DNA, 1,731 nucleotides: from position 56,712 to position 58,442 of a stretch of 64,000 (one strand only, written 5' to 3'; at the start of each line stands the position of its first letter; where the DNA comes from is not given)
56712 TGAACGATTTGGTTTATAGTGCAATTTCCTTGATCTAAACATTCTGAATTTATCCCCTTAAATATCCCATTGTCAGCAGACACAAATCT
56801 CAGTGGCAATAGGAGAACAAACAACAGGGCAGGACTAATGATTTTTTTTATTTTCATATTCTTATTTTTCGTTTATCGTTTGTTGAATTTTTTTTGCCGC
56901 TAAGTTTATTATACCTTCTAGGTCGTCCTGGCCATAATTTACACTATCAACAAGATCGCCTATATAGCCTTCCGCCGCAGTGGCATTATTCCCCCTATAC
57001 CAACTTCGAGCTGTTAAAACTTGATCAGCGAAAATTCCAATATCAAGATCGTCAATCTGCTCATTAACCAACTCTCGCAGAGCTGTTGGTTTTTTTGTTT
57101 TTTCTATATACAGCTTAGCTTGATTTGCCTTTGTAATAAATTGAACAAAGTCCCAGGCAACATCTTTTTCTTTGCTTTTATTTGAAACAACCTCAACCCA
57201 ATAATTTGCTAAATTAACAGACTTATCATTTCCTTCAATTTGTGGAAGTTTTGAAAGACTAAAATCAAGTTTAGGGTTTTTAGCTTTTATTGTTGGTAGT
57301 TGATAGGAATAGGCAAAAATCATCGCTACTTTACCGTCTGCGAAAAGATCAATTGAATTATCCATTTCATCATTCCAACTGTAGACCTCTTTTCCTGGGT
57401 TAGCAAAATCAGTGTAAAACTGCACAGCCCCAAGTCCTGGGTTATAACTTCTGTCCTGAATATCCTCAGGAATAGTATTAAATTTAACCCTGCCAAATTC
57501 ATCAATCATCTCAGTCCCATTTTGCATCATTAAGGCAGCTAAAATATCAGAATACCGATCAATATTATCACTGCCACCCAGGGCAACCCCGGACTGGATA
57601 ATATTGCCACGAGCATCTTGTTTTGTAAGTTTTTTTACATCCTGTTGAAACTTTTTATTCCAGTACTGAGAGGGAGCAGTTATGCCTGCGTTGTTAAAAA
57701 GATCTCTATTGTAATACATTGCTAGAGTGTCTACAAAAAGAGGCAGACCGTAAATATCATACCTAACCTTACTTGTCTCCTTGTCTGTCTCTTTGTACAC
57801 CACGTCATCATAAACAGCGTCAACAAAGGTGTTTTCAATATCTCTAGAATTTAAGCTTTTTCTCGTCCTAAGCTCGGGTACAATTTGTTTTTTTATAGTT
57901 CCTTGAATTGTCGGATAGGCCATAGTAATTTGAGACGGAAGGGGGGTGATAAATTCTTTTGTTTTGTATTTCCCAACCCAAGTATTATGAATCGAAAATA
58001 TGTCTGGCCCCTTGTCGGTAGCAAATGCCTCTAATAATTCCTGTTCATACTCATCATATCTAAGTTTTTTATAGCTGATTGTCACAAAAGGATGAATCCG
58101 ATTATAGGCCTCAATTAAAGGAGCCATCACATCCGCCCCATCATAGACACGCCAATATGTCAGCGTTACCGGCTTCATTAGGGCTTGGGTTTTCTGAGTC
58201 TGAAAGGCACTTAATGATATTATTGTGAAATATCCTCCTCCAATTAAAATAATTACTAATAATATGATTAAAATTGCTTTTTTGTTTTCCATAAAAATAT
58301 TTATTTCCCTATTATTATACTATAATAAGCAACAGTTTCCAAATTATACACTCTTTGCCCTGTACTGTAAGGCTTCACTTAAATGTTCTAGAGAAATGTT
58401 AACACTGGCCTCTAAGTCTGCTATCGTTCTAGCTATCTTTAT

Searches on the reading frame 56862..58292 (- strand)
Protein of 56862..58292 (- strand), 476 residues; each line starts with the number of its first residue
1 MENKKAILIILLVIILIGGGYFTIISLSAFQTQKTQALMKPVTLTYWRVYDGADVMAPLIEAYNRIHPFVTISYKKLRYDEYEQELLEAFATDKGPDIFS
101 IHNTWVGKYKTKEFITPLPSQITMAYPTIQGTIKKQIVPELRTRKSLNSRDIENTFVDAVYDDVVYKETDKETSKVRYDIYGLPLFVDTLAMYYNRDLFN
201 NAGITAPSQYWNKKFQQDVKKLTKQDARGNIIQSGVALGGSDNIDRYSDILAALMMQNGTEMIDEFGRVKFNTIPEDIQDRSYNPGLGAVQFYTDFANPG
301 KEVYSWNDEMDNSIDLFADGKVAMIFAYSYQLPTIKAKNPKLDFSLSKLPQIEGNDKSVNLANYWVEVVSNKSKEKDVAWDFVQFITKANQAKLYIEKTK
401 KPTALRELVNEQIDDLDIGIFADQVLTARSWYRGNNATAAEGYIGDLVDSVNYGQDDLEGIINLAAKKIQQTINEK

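Call 45: find_encoding_contigs(protein=window:56862-58292:-, flank=10000, max_places=1)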
Protein window:56862-58292:- (476 aa): 3 contigs read that carry it; 1 place shown.
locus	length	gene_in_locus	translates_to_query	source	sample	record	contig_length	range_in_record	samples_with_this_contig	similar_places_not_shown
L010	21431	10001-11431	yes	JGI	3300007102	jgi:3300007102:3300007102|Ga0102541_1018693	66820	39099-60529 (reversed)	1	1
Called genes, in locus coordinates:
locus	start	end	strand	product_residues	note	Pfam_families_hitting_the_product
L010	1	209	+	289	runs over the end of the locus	PF02811:PHP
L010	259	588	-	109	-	-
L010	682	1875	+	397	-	PF06202:GDE_C, PF12899:Glyco_hydro_100, PF22422:MGH1-like_GH (weak)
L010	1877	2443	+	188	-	-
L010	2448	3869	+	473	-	PF08323:Glyco_transf_5, PF13439:Glyco_transf_4 (faint), PF00534:Glycos_transf_1, PF13692:Glyco_trans_1_4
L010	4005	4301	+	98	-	-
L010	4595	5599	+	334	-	-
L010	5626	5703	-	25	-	-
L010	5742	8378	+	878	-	PF02463:SMC_N, PF13175:AAA_15, PF13304:AAA_21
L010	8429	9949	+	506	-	PF05362:Lon_C (weak), PF13541:ChlI, PF00158:Sigma54_activat (faint), PF01078:Mg_chelatase, PF00004:AAA (faint), PF07728:AAA_5, PF00493:MCM (weak), PF13335:Mg_chelatase_C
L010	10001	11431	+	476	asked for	PF01547:SBP_bac_1, PF13416:SBP_bac_8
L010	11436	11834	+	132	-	PF18895:T4SS_pilin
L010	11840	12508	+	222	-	PF12844:HTH_19, PF13413:HTH_25, PF09136:Glucodextran_B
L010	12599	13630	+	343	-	PF00154:RecA_N, PF08423:Rad51, PF06745:ATPase (weak), PF27531:MT3502_N (weak), PF01637:ATPase_2 (weak), PF02283:CobU (weak), PF21096:RecA_C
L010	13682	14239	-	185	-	PF08207:EFP_N, PF01132:EFP, PF09285:Elong-fact-P_C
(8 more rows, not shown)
